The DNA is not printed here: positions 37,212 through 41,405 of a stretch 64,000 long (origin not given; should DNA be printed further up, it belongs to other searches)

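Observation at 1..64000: Hyper-abundant palindrome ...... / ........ across the whole window (HIP-like element)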

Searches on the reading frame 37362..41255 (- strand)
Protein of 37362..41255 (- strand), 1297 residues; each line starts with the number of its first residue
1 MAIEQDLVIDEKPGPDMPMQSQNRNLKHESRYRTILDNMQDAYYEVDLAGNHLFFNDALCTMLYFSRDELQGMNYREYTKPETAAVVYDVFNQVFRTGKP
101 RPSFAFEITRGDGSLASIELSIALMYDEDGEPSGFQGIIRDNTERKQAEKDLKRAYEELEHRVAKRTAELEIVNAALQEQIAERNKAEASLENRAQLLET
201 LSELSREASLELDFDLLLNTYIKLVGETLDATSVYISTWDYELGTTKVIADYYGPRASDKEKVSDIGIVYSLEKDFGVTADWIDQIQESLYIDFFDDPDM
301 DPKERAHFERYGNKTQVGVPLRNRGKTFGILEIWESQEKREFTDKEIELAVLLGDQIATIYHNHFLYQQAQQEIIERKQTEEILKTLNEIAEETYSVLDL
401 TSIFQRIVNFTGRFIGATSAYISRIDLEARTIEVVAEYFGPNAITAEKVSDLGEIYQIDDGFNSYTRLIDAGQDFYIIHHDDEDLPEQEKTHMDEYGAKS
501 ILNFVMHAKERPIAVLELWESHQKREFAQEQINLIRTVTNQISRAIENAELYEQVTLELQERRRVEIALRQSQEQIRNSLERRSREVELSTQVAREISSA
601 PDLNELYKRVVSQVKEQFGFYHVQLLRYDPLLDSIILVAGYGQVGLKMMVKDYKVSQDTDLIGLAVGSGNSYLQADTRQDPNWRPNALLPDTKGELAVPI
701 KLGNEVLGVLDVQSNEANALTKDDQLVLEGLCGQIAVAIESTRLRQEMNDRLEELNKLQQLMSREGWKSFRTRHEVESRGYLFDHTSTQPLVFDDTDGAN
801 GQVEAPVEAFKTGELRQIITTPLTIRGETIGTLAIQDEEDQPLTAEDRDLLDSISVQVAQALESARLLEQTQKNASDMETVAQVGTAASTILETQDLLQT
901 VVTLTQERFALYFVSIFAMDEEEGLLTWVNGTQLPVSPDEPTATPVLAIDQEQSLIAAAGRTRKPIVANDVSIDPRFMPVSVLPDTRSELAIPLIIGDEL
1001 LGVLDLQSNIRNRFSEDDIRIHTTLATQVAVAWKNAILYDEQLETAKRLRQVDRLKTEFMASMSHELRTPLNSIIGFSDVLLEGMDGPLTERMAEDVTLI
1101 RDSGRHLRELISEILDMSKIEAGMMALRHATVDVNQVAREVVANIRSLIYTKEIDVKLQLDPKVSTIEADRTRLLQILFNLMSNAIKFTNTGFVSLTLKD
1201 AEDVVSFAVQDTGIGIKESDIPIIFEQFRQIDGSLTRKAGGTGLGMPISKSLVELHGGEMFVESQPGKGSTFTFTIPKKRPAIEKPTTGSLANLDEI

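Call 6: search_protein_families(library=ncbifam, proteins=[window:37362-41255:-])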
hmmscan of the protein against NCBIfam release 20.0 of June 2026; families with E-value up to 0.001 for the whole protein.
window:37362-41255:- (1297 aa): 83 families (the best 25 are shown)
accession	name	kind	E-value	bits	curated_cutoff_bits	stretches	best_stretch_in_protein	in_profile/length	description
NF038297.2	hybrid_HK_HrmK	equivalog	1.4e-67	228.7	725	1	1044-1281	223-460/607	hybrid histidine kinase/response regulator HrmK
TIGR02956.1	TMAO_torS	equivalog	1.7e-66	225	676.5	1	1051-1281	459-685/967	TMAO reductase system sensor histidine kinase/response regulator TorS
NF047874.1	MASE3_PAS_HK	subfamily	2.6e-66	224.8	560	2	1048-1280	390-627/655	MASE3 domain-containing sensor histidine kinase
NF046044.1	PnpS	equivalog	3.6e-65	220.5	400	1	1047-1277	161-390/390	two-component system histidine kinase PnpS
NF041947.1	LuxQ_Vibrio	equivalog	1.8e-59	201.4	1200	1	1044-1281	459-699/843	quorum-sensing autoinducer 2 sensor kinase/phosphatase LuxQ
NF008318.0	PRK11107.1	equivalog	9.6e-59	199.3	890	1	1045-1280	281-520/920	two-component sensor histidine kinase BarA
NF008302.0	PRK11091.1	equivalog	1.7e-54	185.2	838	2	1046-1281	273-508/779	aerobic respiration two-component sensor histidine kinase ArcB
TIGR02966.1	phoR_proteo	equivalog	2.5e-53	181.2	334.2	1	1047-1276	105-333/333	phosphate regulon sensor histidine kinase PhoR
NF050805.1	CellDivHKDivJCaul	equivalog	1.8e-51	175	1000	1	1055-1277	297-519/531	cell cycle sensor histidine kinase DivJ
NF033092.0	HK_WalK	equivalog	5.7e-51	173.8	725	1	1051-1277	367-593/594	cell wall metabolism sensor histidine kinase WalK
NF040691.1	MtrAB_MtrB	equivalog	5.4e-50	170.9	450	1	1046-1280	261-494/507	MtrAB system histidine kinase MtrB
NF011874.0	PRK15347.1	equivalog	1.1e-49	169.3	852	1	1042-1290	383-626/921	two component system sensor kinase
NF045901.1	HisKinLetSLeg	equivalog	2.3e-48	164.9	1650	1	1047-1276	284-516/906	two-component system sensor histidine kinase LetS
NF008468.0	PRK11360.1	equivalog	2.2e-47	161.8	646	2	1041-1280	379-610/616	two-component system sensor histidine kinase AtoS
NF008099.0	PRK10841.1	equivalog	2.3e-47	161.4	920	1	1044-1278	458-690/949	two-component system sensor histidine kinase RcsC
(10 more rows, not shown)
